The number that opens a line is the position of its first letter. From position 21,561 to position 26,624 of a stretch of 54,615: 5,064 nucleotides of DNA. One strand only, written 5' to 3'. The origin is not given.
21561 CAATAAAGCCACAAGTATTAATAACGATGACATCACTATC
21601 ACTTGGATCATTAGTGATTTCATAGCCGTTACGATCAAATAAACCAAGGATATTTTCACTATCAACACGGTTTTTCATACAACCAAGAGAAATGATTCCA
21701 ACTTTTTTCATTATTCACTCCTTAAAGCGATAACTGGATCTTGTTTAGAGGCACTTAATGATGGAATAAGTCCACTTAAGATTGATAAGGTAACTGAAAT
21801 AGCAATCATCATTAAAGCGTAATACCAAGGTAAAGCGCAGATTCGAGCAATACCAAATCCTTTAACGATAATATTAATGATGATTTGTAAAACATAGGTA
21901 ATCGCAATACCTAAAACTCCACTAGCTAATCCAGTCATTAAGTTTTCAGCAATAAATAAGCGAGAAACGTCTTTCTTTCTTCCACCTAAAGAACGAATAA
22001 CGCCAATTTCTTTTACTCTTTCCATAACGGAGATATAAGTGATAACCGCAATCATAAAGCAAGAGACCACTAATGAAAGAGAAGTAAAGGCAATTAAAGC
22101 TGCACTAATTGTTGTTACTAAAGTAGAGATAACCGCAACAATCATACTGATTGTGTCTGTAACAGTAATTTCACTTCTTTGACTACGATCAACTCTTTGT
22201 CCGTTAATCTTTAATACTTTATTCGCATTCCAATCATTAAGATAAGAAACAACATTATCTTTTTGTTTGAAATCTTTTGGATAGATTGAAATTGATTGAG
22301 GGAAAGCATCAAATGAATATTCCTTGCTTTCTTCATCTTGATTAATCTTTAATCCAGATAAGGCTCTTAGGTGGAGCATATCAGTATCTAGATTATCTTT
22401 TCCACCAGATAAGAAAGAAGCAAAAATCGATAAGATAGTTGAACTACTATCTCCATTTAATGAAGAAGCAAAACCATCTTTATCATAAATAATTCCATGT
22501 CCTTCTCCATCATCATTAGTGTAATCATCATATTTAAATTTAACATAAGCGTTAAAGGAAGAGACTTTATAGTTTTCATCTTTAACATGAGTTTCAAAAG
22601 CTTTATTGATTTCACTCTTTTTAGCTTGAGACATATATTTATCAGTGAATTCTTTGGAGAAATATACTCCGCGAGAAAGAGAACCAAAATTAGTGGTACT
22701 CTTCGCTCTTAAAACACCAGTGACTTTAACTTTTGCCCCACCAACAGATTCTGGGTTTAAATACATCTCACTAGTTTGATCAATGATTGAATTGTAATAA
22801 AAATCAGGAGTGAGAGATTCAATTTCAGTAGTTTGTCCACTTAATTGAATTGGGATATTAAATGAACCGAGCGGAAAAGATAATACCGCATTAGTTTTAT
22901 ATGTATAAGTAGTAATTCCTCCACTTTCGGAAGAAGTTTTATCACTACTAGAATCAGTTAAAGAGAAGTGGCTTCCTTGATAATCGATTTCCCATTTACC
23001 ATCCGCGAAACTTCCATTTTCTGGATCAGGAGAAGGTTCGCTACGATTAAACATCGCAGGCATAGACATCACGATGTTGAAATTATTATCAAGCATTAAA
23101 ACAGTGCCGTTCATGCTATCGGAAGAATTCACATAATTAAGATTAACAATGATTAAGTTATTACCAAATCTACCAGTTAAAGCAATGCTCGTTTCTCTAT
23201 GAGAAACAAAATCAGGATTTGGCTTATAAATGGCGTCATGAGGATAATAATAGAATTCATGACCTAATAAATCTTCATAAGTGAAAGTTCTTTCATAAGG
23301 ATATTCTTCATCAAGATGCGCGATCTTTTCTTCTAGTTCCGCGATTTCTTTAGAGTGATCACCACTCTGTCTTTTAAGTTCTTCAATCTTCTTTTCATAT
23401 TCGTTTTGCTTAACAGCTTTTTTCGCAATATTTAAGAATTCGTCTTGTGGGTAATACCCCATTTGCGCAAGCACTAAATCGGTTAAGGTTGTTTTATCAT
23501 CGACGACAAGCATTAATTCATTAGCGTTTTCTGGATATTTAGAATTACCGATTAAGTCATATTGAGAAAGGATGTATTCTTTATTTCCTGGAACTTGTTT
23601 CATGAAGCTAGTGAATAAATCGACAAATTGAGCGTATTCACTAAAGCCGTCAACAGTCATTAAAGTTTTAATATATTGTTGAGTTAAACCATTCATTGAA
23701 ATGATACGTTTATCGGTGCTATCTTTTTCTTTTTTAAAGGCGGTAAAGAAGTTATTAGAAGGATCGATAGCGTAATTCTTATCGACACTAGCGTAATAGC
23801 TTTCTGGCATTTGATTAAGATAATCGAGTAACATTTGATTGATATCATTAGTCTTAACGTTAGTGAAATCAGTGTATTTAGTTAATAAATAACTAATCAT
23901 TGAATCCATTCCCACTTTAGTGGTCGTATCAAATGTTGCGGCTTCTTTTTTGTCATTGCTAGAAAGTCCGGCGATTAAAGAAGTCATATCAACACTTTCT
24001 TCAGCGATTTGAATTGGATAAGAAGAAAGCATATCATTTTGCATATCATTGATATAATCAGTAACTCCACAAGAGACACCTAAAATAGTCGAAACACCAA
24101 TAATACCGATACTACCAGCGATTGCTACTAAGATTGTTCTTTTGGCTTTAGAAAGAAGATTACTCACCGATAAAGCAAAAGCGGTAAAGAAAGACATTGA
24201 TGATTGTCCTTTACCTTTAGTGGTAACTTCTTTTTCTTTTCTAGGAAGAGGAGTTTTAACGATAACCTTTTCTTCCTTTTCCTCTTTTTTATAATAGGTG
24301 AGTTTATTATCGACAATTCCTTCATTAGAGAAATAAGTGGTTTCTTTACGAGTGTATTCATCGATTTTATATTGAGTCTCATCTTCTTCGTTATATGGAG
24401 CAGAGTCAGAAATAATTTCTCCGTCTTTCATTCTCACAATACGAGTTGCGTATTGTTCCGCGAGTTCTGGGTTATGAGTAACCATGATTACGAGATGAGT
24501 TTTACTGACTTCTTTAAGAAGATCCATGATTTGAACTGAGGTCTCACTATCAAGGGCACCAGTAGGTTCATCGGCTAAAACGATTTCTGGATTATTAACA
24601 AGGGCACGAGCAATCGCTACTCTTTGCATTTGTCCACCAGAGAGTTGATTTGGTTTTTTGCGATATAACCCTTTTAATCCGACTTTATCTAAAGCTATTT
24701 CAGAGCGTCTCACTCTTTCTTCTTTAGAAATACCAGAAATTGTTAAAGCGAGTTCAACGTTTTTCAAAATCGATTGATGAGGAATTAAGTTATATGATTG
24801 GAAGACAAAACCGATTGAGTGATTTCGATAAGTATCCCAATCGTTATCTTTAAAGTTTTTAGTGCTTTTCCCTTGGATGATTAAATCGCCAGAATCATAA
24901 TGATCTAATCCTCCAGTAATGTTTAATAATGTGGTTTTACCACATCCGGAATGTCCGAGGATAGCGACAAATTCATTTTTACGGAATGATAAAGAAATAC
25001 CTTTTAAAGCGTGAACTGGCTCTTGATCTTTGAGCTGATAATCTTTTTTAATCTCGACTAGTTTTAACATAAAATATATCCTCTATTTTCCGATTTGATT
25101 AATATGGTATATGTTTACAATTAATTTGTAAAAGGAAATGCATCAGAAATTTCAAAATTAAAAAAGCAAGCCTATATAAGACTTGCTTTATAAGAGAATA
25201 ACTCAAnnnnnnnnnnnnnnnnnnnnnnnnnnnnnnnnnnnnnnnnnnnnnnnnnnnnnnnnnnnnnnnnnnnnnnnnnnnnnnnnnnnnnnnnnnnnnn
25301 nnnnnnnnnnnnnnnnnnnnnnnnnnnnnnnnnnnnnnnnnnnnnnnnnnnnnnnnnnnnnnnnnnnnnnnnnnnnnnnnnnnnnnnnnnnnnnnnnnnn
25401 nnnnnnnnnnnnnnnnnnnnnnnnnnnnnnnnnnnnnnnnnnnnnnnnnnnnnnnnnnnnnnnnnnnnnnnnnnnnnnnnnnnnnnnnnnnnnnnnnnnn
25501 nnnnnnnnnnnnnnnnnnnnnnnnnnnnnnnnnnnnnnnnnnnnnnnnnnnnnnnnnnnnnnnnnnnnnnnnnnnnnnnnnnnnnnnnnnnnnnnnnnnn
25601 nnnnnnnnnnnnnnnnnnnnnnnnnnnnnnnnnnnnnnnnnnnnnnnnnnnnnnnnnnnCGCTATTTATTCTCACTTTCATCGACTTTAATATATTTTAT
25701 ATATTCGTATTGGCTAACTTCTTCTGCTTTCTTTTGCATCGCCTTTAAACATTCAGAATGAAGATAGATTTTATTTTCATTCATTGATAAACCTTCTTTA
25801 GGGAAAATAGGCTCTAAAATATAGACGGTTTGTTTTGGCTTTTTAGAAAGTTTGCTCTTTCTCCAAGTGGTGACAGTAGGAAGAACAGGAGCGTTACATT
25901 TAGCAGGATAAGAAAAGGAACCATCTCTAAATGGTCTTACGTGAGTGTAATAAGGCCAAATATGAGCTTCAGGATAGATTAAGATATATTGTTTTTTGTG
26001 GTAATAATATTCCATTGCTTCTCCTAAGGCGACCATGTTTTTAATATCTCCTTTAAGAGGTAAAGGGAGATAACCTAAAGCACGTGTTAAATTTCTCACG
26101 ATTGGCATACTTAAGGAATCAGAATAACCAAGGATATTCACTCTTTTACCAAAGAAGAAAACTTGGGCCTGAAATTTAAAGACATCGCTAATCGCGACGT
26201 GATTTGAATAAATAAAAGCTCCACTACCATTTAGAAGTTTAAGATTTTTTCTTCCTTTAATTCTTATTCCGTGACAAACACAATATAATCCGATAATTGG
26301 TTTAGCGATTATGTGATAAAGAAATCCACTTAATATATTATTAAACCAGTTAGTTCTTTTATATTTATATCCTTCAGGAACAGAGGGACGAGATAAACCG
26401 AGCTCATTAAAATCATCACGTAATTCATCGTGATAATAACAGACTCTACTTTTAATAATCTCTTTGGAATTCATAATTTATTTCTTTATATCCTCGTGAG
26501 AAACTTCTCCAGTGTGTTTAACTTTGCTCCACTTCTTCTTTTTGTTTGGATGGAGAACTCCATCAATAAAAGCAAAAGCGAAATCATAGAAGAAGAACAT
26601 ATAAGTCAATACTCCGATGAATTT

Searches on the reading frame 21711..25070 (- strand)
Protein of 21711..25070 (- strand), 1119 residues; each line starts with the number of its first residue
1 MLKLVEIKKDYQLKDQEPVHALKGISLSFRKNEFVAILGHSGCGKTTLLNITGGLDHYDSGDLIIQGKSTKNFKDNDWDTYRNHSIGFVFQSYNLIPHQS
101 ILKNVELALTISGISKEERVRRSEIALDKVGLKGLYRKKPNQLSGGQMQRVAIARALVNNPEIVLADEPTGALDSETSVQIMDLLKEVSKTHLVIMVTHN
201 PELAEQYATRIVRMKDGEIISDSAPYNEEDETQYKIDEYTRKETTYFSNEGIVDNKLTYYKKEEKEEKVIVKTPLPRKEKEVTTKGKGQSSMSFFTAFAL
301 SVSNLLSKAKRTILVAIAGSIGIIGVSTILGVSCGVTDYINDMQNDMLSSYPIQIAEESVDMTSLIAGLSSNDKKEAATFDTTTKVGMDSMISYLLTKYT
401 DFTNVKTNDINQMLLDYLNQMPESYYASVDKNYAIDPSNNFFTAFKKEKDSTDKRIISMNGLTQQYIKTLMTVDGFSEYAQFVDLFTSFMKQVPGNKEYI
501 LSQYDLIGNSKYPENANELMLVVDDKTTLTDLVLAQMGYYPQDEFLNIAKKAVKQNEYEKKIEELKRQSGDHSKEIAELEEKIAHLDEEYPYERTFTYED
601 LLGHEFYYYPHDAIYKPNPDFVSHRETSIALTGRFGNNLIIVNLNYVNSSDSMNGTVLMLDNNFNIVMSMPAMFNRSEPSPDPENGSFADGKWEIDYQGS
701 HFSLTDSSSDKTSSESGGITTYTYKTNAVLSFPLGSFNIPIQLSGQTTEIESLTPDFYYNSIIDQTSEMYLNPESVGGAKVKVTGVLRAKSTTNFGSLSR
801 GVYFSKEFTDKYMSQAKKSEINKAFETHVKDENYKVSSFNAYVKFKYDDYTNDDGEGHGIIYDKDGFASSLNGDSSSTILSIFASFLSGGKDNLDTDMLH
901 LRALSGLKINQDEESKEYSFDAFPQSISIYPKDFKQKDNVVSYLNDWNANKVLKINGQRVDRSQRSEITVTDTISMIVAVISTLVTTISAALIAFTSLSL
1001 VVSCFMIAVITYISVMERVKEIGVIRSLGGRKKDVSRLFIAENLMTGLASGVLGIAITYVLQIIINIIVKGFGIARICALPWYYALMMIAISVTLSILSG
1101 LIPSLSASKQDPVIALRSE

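Call 40: search_protein_families(library=pfam, proteins=[window:21711-25070:-], max_evalue=0.00001)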
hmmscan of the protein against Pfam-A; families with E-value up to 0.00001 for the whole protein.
window:21711-25070:- (1119 aa): 2 families
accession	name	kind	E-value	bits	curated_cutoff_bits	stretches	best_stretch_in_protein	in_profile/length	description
PF00005.33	ABC_tran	-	1.6e-34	119.9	25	1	22-170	1-136/137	ABC transporter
PF02687.27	FtsX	-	8.8e-16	58.5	25.5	1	994-1112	2-120/120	FtsX-like permease C-terminal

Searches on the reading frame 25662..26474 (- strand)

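Call 40: search_protein_families(library=pfam, proteins=[window:25662-26474:-], max_evalue=0.00001)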
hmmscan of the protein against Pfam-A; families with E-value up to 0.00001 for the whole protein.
window:25662-26474:- (270 aa): 1 family
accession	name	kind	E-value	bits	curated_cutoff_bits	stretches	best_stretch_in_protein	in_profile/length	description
PF01553.26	Acyltransferase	-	2.1e-09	37.8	23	1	71-201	3-130/132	Acyltransferase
